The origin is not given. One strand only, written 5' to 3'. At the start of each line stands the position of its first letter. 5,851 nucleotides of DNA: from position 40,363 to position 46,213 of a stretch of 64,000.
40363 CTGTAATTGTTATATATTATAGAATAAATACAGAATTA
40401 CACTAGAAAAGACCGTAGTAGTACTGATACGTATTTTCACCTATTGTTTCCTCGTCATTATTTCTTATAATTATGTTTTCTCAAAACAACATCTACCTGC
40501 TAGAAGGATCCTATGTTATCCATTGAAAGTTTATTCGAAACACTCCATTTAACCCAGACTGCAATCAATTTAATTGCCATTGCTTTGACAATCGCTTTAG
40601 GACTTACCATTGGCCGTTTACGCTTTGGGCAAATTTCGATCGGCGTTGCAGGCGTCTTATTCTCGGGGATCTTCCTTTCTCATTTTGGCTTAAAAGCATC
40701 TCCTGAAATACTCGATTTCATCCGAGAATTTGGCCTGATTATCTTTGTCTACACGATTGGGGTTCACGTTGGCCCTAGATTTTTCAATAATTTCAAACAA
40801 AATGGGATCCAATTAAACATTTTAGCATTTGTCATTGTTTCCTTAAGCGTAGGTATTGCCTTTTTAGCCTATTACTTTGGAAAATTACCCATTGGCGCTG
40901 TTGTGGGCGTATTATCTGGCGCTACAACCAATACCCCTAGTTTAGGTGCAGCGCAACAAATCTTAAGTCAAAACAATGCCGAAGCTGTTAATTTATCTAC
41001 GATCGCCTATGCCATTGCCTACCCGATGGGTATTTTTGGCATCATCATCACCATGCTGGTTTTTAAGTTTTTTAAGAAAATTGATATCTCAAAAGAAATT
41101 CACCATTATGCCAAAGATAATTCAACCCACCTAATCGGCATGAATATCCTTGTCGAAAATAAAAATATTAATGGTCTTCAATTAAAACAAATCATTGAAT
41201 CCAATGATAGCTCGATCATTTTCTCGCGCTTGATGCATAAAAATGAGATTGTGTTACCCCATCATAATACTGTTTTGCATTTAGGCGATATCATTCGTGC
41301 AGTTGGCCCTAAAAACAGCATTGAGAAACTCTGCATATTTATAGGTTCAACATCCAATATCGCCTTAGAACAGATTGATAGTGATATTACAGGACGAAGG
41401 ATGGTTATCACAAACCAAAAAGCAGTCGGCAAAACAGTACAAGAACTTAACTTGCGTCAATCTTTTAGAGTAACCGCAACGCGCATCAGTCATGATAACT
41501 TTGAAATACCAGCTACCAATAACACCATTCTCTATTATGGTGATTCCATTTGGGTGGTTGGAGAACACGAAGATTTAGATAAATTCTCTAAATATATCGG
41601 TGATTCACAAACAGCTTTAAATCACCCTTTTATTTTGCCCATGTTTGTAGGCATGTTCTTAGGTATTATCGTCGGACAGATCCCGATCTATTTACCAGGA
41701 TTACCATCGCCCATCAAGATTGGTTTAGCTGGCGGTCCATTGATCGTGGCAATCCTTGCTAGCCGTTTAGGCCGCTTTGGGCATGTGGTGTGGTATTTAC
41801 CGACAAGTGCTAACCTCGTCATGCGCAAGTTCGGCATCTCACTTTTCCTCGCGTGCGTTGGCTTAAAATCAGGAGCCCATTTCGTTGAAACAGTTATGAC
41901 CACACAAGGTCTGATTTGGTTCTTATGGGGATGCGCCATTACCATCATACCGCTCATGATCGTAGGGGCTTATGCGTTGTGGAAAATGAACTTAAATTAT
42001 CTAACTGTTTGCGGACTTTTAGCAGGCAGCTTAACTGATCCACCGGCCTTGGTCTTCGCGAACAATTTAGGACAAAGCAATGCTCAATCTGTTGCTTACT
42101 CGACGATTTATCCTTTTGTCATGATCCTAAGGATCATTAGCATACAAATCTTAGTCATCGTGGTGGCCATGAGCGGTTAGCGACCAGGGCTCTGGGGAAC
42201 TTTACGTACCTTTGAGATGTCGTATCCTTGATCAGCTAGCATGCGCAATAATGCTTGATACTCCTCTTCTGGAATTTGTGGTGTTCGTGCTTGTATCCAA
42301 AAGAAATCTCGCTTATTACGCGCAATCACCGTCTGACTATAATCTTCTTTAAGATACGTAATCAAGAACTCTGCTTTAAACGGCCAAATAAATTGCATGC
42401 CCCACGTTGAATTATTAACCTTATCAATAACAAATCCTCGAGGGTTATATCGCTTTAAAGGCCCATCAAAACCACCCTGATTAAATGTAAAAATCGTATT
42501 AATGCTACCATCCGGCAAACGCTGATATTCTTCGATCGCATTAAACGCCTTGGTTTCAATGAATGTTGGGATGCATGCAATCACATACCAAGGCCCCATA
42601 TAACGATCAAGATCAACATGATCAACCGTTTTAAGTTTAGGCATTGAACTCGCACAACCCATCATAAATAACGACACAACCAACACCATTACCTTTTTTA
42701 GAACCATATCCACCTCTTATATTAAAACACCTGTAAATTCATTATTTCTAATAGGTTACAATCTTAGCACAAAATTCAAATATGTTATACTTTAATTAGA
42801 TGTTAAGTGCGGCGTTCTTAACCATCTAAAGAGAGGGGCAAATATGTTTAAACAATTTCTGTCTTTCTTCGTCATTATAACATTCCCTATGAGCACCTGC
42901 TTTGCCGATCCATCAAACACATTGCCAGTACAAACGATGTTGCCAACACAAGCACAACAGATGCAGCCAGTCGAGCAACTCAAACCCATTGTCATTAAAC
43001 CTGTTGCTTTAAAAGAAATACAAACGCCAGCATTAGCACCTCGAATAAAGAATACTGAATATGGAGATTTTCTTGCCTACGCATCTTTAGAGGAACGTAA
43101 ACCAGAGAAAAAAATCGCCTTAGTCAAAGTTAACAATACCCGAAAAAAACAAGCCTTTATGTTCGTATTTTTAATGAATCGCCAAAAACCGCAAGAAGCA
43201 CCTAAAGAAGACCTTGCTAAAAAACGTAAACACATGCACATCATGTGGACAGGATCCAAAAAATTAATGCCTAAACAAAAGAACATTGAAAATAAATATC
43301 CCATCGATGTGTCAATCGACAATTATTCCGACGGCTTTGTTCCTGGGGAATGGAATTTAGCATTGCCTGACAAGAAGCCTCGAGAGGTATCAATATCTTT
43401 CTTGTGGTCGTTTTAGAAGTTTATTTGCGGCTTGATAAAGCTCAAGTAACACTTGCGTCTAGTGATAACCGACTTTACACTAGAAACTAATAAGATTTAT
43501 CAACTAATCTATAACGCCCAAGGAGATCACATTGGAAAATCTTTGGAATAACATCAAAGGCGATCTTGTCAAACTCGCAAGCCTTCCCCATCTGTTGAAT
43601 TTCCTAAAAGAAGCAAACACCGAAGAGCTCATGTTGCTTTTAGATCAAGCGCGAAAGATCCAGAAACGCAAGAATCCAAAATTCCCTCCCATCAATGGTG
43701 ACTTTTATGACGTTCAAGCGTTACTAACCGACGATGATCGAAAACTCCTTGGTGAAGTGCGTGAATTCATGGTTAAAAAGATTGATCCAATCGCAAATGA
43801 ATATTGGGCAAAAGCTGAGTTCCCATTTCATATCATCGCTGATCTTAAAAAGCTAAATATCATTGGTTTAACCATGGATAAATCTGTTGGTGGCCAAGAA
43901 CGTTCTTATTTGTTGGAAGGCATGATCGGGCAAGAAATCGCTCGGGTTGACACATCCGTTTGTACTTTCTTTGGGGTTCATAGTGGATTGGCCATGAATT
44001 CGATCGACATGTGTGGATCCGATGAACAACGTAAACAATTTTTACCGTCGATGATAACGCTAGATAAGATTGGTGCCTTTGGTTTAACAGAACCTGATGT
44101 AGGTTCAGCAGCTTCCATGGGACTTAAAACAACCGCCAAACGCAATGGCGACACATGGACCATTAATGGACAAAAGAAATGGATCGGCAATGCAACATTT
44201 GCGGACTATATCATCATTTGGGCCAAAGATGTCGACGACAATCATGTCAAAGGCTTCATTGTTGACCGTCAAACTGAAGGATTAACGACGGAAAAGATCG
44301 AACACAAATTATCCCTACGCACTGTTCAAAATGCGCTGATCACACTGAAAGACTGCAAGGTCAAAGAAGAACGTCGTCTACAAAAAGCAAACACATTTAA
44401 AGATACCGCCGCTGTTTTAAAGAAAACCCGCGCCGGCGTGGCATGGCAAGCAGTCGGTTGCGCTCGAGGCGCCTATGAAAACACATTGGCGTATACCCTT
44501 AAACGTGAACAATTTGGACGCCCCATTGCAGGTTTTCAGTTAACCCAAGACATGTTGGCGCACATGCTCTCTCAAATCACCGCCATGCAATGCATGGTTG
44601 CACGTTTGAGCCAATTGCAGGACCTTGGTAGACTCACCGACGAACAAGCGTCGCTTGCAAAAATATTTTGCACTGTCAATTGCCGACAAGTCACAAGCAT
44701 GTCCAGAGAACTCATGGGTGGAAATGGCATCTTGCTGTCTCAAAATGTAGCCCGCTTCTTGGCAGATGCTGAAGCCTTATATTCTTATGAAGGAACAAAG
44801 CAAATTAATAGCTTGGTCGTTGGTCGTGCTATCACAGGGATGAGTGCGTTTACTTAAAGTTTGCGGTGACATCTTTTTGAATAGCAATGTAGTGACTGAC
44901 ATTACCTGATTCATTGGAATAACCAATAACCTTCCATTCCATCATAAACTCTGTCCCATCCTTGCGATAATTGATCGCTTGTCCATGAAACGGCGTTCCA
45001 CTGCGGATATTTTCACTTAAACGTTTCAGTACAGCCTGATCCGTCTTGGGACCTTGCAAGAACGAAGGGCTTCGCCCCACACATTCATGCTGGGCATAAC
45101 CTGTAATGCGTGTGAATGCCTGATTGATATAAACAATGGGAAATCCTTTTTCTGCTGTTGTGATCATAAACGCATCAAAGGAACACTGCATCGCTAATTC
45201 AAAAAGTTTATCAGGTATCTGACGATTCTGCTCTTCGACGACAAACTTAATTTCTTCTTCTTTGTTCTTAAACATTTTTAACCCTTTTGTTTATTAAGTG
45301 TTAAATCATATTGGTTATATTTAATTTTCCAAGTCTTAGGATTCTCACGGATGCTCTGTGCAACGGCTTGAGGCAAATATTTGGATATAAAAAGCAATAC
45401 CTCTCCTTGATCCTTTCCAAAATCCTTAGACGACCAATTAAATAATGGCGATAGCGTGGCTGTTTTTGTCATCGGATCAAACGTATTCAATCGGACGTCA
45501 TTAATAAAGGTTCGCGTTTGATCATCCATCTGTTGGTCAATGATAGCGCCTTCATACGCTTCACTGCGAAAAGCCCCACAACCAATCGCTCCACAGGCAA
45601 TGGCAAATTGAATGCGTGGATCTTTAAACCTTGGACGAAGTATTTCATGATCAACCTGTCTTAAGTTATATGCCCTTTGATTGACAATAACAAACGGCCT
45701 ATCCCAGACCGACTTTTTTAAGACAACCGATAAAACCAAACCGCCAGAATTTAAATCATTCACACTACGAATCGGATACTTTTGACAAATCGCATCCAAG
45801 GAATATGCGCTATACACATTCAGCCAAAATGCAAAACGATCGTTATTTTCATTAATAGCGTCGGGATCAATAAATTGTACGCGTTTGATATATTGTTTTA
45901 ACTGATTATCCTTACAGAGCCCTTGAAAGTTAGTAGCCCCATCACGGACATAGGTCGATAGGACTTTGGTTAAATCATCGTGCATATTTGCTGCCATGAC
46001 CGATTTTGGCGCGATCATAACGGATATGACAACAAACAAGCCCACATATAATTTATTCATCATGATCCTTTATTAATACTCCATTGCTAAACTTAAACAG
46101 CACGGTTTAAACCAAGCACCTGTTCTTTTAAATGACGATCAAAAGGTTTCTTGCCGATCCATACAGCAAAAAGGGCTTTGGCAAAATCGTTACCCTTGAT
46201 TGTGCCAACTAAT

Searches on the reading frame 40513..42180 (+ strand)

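Call 67: search_protein_families(library=pfam, proteins=[window:40513-42180:+], max_evalue=0.00001)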
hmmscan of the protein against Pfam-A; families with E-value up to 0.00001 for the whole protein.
window:40513-42180:+ (555 aa): 2 families
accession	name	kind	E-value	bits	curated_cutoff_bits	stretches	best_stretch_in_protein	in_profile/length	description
PF06826.17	Asp-Al_Ex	-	6.7e-82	273.7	27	2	377-548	2-166/167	Predicted Permease Membrane Region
PF02080.26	TrkA_C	-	4.7e-21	74.9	27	1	298-363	6-71/71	TrkA-C domain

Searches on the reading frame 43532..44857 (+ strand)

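Call 67: search_protein_families(library=pfam, proteins=[window:43532-44857:+], max_evalue=0.00001)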
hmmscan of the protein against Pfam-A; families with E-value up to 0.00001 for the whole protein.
window:43532-44857:+ (441 aa): 5 families
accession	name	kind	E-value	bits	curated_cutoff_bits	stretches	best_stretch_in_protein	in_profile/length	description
PF00441.29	Acyl-CoA_dh_1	-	3.9e-32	111.9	22.4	1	294-434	9-149/150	Acyl-CoA dehydrogenase, C-terminal domain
PF02771.21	Acyl-CoA_dh_N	-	2.5e-26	92.7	22.9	1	66-176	1-111/113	Acyl-CoA dehydrogenase, N-terminal domain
PF02770.24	Acyl-CoA_dh_M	-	8.5e-22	77.6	33.3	1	182-275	1-97/97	Acyl-CoA dehydrogenase, middle domain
PF08028.16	Acyl-CoA_dh_2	-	1.6e-12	48.3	22.7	1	302-423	2-133/134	Acyl-CoA dehydrogenase, C-terminal domain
PF22924.1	ACOX_C_alpha1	-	3.9e-06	27.2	27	0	300-434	8-168/169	Acyl-CoA oxidase, C-alpha1 domain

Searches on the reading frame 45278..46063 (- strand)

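Call 67: search_protein_families(library=pfam, proteins=[window:45278-46063:-], max_evalue=0.00001)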
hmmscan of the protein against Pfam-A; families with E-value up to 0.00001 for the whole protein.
window:45278-46063:- (261 aa): 1 family
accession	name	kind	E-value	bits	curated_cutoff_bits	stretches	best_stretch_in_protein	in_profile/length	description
PF04784.19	DUF547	-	3.3e-18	66.3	27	1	73-187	6-125/125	Protein of unknown function, DUF547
